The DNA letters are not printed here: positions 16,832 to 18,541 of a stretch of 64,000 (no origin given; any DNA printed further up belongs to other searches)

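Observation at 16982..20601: Non-canonical mercury/thiophilic-metal resistance island: ArsR - Trx-like - CcdA - MerA-like operon with a divergent CadC-like ArsR and a small HCCGG peptide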

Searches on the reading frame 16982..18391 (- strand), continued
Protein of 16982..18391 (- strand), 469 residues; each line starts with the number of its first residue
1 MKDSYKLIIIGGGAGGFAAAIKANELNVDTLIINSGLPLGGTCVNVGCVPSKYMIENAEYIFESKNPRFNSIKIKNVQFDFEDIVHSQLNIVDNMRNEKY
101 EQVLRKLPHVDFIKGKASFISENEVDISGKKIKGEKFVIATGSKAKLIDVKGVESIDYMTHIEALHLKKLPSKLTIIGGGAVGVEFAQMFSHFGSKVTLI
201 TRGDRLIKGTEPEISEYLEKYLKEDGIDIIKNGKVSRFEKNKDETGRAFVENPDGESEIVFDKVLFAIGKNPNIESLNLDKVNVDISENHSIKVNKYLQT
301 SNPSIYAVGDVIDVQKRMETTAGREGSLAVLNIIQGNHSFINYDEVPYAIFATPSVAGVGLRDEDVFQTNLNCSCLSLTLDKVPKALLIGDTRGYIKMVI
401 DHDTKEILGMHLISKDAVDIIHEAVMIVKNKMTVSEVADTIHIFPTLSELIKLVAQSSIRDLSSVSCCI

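Call 40: search_solved_structures(query=window:16982-18391:-, max_evalue=1e-73, show_alignments=3)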
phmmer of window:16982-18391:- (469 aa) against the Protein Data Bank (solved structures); distinct sequences matched with E-value up to 1e-73: 3.
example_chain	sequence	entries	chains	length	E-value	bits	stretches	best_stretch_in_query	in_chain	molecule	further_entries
5x1y_B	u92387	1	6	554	2.3e-98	333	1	2-468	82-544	Mercuric reductase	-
4ywo_A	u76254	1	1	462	1.9e-85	290.5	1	4-469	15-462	Mercuric reductase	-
1zk7_A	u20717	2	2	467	4.6e-74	253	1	5-468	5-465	Mercuric reductase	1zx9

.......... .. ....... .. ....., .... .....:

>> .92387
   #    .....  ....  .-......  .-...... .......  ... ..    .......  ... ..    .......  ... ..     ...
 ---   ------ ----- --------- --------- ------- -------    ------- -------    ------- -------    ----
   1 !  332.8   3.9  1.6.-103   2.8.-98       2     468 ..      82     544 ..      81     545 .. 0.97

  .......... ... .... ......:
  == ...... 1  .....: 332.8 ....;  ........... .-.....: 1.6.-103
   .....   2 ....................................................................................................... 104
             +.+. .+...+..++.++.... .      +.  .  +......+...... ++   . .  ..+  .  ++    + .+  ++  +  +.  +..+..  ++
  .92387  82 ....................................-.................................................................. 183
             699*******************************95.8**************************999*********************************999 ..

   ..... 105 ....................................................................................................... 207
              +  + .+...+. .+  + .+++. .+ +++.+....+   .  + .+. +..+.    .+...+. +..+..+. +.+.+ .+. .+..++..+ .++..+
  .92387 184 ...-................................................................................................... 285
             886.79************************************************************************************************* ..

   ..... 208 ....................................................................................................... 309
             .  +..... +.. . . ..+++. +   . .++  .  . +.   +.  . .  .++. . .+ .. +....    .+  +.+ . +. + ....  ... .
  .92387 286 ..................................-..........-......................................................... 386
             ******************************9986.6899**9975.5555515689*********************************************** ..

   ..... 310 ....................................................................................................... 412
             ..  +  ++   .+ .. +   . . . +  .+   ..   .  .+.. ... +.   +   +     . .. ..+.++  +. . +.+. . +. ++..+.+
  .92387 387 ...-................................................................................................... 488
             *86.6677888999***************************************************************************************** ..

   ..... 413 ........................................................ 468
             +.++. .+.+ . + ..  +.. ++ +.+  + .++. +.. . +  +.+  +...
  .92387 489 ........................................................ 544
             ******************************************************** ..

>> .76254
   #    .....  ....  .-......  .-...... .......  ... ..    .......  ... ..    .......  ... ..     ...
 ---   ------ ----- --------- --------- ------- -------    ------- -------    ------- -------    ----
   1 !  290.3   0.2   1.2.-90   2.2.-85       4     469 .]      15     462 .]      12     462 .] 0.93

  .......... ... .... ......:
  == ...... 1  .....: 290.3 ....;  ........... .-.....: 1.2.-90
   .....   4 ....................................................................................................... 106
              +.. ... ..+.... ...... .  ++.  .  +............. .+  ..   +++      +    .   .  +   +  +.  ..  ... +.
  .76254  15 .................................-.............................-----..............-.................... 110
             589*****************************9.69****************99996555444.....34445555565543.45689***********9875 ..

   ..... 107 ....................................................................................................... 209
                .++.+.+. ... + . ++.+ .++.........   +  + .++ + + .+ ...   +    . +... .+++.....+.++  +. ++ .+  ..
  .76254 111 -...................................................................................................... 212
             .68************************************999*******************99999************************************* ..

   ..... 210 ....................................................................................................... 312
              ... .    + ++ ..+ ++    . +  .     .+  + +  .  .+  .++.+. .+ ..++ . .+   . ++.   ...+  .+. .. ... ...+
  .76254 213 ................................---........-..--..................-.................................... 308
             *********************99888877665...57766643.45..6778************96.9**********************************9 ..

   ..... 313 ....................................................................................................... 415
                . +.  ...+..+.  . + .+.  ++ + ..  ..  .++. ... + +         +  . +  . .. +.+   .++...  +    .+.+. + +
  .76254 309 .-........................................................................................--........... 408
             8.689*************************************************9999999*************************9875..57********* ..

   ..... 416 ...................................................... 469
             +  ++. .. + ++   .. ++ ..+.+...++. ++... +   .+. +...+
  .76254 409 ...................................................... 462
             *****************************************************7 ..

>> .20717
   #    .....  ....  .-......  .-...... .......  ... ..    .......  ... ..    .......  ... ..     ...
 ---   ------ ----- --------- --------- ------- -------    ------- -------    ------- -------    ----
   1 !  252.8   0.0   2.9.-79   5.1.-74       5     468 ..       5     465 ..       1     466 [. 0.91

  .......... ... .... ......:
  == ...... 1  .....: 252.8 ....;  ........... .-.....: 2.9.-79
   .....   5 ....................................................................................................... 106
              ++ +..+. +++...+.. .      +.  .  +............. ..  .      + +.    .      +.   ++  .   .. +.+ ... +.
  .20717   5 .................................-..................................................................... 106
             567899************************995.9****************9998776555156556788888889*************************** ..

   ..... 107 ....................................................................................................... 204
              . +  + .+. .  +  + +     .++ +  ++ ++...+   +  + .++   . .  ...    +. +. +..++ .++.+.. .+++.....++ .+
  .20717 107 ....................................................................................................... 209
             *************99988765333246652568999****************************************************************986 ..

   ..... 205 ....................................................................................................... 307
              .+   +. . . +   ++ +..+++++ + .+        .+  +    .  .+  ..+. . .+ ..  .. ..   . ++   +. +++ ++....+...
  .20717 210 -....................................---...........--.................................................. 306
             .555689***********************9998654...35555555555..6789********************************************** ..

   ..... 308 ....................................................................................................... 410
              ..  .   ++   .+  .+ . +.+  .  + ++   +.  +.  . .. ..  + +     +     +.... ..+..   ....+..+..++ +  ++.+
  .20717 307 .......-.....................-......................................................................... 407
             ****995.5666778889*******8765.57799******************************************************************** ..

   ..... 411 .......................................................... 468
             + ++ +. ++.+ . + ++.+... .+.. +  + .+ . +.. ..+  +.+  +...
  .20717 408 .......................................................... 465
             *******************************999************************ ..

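Call 44: find_encoding_contigs(protein=P0005, flank=4000, max_places=1)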
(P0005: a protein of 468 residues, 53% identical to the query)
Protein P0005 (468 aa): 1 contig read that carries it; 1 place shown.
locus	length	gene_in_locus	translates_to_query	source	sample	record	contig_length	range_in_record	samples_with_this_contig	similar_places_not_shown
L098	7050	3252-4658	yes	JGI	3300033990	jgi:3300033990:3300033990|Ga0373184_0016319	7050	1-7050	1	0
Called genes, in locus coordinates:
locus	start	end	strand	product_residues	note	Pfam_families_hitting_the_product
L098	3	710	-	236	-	?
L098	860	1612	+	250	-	PF07224:Chlorophyllase (weak), PF01738:DLH, PF12695:Abhydrolase_5 (faint), PF08840:BAAT_C (faint), PF12740:PETase, PF00326:Peptidase_S9 (weak)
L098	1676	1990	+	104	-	PF13412:HTH_24 (weak)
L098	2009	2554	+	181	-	-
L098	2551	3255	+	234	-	PF02683:DsbD_TM (faint)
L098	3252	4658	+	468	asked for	PF01134:GIDA (faint), PF03486:HI0933_like (faint), PF07992:Pyr_redox_2, PF13738:Pyr_redox_3, PF00070:Pyr_redox, PF02852:Pyr_redox_dim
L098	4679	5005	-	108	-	PF13630:SdpI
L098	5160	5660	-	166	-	-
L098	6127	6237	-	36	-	-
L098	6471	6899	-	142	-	-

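Call 45: find_encoding_contigs(protein=P0015, flank=4000, max_places=1)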
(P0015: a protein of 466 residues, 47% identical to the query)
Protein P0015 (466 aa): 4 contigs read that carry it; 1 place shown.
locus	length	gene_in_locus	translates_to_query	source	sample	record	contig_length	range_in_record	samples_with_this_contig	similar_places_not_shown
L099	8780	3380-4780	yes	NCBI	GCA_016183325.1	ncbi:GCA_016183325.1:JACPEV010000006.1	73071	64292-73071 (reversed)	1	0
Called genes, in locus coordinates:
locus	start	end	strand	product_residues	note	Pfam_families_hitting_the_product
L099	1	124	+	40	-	?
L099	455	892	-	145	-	PF14367:DUF4411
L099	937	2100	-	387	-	PF01381:HTH_3, PF12844:HTH_19 (faint), PF06114:Peptidase_M78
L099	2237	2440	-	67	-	-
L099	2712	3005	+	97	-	PF12840:HTH_20, PF13412:HTH_24, PF01022:HTH_5, PF12802:MarR_2 (weak)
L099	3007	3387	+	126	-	-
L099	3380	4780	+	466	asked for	PF01134:GIDA (faint), PF03486:HI0933_like (faint), PF07992:Pyr_redox_2, PF12831:FAD_oxidored, PF13738:Pyr_redox_3 (weak), PF00070:Pyr_redox, PF02852:Pyr_redox_dim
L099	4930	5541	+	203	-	PF02589:LUD_dom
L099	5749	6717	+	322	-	PF08240:ADH_N, PF00107:ADH_zinc_N, PF13602:ADH_zinc_N_2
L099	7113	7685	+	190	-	-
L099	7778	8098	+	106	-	-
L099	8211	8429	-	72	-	-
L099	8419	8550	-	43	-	PF01522:Polysacc_deac_1 (weak)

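Call 46: find_encoding_contigs(protein=P0074, flank=4000, max_places=1)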
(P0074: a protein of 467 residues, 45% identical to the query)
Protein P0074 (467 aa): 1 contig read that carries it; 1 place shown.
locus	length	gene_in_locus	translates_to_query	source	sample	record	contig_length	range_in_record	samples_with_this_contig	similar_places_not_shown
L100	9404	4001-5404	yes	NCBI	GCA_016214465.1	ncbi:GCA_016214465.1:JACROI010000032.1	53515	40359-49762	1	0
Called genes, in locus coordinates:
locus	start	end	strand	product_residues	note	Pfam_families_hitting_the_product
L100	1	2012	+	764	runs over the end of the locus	PF00403:HMA, PF00122:E1-E2_ATPase, PF00702:Hydrolase, PF08282:Hydrolase_3 (faint)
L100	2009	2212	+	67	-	-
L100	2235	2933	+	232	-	PF18916:Lycopene_cyc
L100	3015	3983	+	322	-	-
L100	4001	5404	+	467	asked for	PF01134:GIDA (weak), PF03486:HI0933_like (faint), PF07992:Pyr_redox_2, PF12831:FAD_oxidored (faint), PF13738:Pyr_redox_3, PF00070:Pyr_redox, PF02852:Pyr_redox_dim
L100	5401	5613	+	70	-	-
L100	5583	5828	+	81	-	PF00782:DSPc, PF22741:PTP-NADK (weak), PF22784:PTP-SAK, PF22785:Tc-R-P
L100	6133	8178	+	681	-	PF00122:E1-E2_ATPase, PF00702:Hydrolase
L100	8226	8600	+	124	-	PF01209:Ubie_methyltran, PF01269:Fibrillarin (weak), PF01135:PCMT, PF13847:Methyltransf_31, PF08241:Methyltransf_11 (weak), PF08242:Methyltransf_12 (weak), PF13649:Methyltransf_25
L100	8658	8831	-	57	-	PF00830:Ribosomal_L28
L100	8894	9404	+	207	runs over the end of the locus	PF02163:Peptidase_M50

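Call 48: search_protein_families(library=pfam, proteins=[L003:5616-6014:+, L099:3007-3387:+, L098:2009-2554:+, L098:2551-3255:+, L100:3015-3983:+], max_evalue=0.01)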
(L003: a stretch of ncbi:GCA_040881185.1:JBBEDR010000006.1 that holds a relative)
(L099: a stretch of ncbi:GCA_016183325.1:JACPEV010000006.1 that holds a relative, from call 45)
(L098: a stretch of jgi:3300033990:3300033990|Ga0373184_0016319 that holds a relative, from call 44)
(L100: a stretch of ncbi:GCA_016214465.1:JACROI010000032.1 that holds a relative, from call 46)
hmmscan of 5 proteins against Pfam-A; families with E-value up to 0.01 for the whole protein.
L003:5616-6014:+ (132 aa): 1 family
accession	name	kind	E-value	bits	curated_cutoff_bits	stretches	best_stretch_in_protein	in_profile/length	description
PF03203.19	MerC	-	0.00037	21.5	27.6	1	32-118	22-107/108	MerC mercury resistance protein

L099:3007-3387:+ (126 aa): 1 family
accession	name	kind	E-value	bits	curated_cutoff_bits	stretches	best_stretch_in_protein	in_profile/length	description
PF03203.19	MerC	-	3.4e-05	24.8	27.6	1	29-113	22-106/108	MerC mercury resistance protein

L098:2009-2554:+ (181 aa): 3 families
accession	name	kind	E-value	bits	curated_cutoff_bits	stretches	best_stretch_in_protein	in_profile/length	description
PF00578.27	AhpC-TSA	-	0.0015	18.9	26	1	69-149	26-102/124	AhpC/TSA family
PF08534.16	Redoxin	-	0.0019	18.5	26.6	1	73-151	34-116/148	Redoxin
PF00085.26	Thioredoxin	-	0.0035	17.8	23.5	0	67-115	17-64/103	Thioredoxin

L098:2551-3255:+ (234 aa): 1 family
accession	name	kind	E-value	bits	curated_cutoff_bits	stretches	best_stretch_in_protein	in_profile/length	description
PF02683.22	DsbD_TM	-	1.9e-05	24.5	27.1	1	6-184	5-182/219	Cytochrome C biogenesis protein transmembrane domain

L100:3015-3983:+ (322 aa): 0 families

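Call 80: list_cluster_members(proteins=[P0001, P0004, P0121, P0124, P0220, P0223, P0002, P0003])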
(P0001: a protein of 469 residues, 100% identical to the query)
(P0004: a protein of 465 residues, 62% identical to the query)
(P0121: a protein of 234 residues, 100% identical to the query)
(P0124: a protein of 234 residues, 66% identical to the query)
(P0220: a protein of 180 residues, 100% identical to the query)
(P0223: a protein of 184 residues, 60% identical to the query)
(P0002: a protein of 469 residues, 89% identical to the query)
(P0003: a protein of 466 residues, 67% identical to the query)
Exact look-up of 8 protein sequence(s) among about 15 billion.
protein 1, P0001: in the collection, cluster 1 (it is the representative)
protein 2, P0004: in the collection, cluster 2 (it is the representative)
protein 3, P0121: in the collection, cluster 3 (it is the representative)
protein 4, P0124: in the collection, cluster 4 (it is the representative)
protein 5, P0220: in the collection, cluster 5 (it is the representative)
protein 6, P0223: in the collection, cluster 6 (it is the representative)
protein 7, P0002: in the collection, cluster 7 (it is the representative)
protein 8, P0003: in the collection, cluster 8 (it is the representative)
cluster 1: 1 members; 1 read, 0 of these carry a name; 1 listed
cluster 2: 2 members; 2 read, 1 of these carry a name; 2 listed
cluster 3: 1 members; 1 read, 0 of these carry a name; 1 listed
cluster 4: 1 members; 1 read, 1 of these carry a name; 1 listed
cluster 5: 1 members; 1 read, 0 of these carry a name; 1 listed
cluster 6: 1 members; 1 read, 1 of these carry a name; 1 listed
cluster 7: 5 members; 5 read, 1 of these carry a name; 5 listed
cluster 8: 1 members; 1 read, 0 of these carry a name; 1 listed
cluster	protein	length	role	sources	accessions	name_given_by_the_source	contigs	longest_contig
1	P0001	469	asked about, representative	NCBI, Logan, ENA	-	-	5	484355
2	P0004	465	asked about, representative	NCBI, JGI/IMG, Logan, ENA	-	mercuric reductase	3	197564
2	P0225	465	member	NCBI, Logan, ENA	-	-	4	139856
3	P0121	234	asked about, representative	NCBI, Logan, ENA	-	-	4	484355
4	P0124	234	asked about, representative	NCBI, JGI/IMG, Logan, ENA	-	cytochrome c biogenesis protein CcdA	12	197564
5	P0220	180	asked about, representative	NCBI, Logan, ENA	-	-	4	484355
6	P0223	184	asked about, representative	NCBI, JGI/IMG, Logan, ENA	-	thiol-disulfide isomerase/thioredoxin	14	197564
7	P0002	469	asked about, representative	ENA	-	-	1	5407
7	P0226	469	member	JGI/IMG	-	mercuric reductase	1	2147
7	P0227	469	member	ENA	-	-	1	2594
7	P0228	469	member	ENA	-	-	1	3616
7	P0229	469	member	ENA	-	-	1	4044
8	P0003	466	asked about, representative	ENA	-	-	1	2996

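Call 115: find_encoding_contigs(protein=P0034, flank=3500, max_places=1)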
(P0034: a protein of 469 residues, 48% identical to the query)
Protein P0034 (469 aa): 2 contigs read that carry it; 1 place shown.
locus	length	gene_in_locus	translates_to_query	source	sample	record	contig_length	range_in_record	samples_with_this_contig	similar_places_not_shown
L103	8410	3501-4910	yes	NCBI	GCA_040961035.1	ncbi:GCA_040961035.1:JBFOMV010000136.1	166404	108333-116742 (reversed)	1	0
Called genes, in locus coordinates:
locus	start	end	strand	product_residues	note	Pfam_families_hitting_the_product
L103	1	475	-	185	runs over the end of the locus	PF01872:RibD_C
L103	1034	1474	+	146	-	PF01475:FUR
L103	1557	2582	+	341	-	PF01891:CbiM, PF13190:PDGLE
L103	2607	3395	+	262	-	PF00142:Fer4_NifH (faint), PF01656:CbiA, PF02374:ArsA_ATPase, PF06564:CBP_BcsQ (faint), PF10609:ParA (weak), PF13614:AAA_31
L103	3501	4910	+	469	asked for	PF01134:GIDA (weak), PF03486:HI0933_like (faint), PF07992:Pyr_redox_2, PF12831:FAD_oxidored (weak), PF13738:Pyr_redox_3, PF00070:Pyr_redox, PF02852:Pyr_redox_dim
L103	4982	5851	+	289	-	PF02361:CbiQ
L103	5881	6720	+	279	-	PF02463:SMC_N, PF13175:AAA_15 (faint), PF00005:ABC_tran, PF13304:AAA_21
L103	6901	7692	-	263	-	PF06182:ABC2_membrane_6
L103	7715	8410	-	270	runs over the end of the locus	PF06182:ABC2_membrane_6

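Call 116: find_encoding_contigs(protein=P0053, flank=3500, max_places=1)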
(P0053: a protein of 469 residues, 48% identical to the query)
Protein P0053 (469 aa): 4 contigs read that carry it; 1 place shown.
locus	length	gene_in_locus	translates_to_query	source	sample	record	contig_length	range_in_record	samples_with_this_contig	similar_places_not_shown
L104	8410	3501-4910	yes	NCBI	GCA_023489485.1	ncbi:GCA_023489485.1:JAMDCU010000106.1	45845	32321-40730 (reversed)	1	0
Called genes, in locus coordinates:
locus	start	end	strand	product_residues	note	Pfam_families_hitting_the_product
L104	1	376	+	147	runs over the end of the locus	-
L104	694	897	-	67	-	-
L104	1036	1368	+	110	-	PF02583:Trns_repr_metal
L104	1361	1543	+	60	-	-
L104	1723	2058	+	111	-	PF02411:MerT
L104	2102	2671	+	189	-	-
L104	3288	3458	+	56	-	-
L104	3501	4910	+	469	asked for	PF01134:GIDA (weak), PF07992:Pyr_redox_2, PF12831:FAD_oxidored (weak), PF13738:Pyr_redox_3, PF00070:Pyr_redox, PF03486:HI0933_like (weak), PF02852:Pyr_redox_dim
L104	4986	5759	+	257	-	PF00403:HMA, PF18423:zf_CopZ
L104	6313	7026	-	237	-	PF00005:ABC_tran, PF02463:SMC_N (faint), PF13304:AAA_21 (faint)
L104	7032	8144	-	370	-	PF12704:MacB_PCD, PF02687:FtsX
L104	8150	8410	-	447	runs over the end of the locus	PF12704:MacB_PCD, PF02687:FtsX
